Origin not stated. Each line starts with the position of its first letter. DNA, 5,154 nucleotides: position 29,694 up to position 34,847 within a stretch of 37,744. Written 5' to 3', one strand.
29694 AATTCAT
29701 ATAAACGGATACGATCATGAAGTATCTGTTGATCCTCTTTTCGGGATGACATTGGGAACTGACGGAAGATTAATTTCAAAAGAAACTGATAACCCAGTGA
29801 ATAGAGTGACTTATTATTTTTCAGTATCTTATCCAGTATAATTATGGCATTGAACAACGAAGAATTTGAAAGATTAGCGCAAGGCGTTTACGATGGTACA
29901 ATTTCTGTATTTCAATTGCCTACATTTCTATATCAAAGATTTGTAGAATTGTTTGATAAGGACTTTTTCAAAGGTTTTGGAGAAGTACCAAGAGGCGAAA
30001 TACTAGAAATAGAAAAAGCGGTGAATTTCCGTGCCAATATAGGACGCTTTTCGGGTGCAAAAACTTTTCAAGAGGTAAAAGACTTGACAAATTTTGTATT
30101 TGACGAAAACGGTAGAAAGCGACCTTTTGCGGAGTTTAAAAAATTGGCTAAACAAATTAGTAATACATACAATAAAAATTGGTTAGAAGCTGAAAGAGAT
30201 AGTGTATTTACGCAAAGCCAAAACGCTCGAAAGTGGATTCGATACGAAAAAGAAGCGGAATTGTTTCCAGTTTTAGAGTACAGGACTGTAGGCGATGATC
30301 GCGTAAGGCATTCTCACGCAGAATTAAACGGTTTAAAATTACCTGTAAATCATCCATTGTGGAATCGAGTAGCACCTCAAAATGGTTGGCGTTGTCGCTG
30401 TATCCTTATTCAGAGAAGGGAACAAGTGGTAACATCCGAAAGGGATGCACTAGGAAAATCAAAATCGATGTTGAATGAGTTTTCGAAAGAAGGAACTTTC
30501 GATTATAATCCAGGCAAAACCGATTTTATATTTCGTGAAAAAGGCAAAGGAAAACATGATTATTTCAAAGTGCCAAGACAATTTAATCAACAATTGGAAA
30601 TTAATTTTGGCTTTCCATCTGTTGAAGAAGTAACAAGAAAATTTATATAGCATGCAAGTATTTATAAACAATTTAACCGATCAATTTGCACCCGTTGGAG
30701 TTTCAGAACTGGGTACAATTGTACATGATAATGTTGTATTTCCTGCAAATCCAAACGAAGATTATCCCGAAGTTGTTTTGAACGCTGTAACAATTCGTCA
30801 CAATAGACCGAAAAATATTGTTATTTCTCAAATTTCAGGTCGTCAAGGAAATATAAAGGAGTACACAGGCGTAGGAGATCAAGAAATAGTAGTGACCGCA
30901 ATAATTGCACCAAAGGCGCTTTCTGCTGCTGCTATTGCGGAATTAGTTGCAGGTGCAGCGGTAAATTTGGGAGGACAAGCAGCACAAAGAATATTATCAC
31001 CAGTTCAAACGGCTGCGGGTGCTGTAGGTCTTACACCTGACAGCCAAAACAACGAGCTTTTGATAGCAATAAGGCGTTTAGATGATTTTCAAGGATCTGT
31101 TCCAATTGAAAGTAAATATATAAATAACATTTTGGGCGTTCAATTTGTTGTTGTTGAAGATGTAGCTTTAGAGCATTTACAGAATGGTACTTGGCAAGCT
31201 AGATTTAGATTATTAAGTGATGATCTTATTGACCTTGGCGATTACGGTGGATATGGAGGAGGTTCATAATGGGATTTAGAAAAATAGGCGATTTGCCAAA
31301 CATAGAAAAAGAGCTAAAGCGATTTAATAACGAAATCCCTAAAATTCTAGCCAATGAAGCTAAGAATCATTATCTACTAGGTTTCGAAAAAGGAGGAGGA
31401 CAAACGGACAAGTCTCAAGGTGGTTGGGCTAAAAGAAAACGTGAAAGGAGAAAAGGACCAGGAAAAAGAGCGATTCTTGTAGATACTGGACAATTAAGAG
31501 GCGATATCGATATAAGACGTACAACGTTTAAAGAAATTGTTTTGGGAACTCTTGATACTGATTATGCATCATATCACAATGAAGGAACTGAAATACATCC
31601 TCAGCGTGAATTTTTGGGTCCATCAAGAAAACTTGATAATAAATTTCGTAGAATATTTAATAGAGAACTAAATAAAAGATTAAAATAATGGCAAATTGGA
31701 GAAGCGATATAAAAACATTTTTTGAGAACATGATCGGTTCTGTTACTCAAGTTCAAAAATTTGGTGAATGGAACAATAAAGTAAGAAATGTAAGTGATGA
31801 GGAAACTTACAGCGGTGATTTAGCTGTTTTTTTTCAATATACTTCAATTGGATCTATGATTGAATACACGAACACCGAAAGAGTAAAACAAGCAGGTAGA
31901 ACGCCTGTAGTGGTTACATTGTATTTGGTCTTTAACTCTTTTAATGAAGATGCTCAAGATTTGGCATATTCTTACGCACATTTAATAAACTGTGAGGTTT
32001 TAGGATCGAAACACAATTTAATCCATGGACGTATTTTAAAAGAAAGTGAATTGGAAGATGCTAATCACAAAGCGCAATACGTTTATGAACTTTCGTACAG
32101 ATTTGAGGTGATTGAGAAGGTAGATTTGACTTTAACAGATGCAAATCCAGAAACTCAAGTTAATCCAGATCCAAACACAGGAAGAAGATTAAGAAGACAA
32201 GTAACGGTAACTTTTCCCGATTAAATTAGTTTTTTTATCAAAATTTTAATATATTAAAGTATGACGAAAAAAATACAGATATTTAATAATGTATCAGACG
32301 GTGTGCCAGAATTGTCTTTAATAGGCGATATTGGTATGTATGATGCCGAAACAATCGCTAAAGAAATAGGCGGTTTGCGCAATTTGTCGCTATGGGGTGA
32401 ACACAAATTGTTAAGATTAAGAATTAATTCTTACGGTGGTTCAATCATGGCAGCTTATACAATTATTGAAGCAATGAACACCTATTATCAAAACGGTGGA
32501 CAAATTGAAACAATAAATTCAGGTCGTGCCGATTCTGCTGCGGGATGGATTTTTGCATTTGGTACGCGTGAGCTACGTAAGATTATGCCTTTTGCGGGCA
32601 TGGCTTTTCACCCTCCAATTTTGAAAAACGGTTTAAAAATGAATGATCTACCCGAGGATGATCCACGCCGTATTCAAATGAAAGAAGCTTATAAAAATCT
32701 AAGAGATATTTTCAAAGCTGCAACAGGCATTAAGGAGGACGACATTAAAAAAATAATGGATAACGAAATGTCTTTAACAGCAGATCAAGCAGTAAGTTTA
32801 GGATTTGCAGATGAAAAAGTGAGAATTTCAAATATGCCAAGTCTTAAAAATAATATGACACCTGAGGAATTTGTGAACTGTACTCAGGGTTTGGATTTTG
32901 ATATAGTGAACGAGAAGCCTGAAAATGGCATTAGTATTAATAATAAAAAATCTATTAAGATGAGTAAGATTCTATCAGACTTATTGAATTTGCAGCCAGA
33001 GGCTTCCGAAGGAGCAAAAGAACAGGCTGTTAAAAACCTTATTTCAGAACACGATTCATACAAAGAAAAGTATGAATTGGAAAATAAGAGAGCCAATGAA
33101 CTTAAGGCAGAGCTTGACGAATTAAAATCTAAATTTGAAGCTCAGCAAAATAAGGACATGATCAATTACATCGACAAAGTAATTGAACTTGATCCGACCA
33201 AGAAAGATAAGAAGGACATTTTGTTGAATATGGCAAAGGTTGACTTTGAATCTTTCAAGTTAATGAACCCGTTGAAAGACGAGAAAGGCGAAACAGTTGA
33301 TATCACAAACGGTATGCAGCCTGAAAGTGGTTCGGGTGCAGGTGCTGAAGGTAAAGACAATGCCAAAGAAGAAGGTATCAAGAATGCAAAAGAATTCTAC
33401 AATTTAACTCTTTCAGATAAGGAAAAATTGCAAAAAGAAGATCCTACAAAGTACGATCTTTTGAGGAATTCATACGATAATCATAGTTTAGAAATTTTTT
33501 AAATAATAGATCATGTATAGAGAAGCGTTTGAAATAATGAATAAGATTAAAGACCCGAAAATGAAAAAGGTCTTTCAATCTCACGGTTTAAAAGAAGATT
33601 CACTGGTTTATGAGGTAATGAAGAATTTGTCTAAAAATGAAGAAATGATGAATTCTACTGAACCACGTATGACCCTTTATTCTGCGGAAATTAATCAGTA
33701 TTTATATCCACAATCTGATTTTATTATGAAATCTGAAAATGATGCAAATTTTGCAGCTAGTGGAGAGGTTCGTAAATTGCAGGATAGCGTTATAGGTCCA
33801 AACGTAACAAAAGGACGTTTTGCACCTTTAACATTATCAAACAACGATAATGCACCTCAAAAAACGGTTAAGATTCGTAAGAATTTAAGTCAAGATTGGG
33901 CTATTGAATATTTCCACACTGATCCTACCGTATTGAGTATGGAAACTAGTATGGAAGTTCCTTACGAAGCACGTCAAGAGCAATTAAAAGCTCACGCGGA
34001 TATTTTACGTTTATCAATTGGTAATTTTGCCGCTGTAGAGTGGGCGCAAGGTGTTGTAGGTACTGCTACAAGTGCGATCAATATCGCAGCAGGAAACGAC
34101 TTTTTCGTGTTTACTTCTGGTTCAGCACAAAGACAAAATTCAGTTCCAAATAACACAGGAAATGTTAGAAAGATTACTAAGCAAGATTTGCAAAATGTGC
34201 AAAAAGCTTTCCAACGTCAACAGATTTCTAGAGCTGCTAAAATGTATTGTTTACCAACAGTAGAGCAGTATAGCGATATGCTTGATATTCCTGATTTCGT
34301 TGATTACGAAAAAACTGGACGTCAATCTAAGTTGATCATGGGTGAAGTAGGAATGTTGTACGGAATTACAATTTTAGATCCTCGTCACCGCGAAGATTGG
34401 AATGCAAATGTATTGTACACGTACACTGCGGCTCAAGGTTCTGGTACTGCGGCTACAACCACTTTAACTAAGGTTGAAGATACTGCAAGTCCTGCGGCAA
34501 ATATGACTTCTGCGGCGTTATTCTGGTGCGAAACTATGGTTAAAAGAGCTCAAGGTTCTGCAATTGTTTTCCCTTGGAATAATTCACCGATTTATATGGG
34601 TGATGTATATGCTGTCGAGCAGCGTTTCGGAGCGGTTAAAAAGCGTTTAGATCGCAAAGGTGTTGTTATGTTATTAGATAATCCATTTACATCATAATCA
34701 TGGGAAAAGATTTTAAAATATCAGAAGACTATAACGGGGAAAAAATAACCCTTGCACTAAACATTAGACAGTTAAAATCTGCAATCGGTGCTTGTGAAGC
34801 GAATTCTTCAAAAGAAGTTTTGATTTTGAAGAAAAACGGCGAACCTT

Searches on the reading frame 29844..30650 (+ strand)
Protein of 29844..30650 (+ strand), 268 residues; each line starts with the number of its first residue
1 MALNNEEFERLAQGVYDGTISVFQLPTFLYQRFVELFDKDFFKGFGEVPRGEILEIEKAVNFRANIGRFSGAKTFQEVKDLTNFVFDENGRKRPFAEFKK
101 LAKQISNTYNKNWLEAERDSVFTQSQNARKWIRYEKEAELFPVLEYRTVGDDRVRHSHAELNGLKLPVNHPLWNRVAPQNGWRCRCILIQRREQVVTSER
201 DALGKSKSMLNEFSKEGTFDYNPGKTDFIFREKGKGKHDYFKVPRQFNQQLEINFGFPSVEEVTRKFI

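Call 71: search_protein_families(library=phrogs, proteins=[window:29844-30650:+], max_evalue=0.001)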
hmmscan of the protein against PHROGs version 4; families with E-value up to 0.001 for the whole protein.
window:29844-30650:+ (268 aa): 9 families
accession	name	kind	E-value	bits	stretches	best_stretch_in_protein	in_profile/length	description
phrog_19194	-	unknown function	1.2e-37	130.7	1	61-232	70-235/438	-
phrog_23416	-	unknown function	6.6e-34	118.6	1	68-232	54-215/459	-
phrog_35074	-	unknown function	1.7e-24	86.9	1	61-201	501-640/890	-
phrog_220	-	head and packaging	2e-24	86.7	1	67-233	932-1120/1338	minor head protein and DNA pilot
phrog_28631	-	unknown function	1.2e-14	54.9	1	66-208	65-209/550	-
phrog_595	-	head and packaging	1.6e-08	35.3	1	99-238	204-340/513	head maturation protease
phrog_324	-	head and packaging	1.8e-07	31.5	1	145-240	267-363/624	head morphogenesis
phrog_3517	-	head and packaging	2.9e-05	24.5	1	125-193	246-330/371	head morphogenesis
phrog_6577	-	unknown function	0.00015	21.2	1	99-205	134-241/1066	-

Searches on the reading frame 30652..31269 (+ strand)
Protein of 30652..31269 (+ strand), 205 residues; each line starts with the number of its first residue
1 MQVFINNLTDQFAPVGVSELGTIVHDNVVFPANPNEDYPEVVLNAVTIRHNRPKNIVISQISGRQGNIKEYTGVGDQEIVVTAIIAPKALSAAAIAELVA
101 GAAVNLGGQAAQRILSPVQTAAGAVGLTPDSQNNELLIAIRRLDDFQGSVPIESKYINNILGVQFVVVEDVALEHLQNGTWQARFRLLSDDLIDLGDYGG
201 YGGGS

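Call 71: search_protein_families(library=phrogs, proteins=[window:30652-31269:+], max_evalue=0.001)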
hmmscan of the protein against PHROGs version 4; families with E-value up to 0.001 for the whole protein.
window:30652-31269:+ (205 aa): 1 family
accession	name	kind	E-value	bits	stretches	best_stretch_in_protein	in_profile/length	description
phrog_5233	-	tail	1.1e-07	32.7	1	44-82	41-79/174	baseplate hub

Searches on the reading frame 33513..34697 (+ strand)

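Call 18: search_protein_families(library=phrogs, proteins=[window:33513-34697:+], max_evalue=0.001)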
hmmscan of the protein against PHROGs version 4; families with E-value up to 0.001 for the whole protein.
window:33513-34697:+ (394 aa): 1 family
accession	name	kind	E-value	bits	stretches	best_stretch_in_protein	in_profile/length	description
phrog_267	-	head and packaging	0.00027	21.2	1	150-288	127-254/410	major head protein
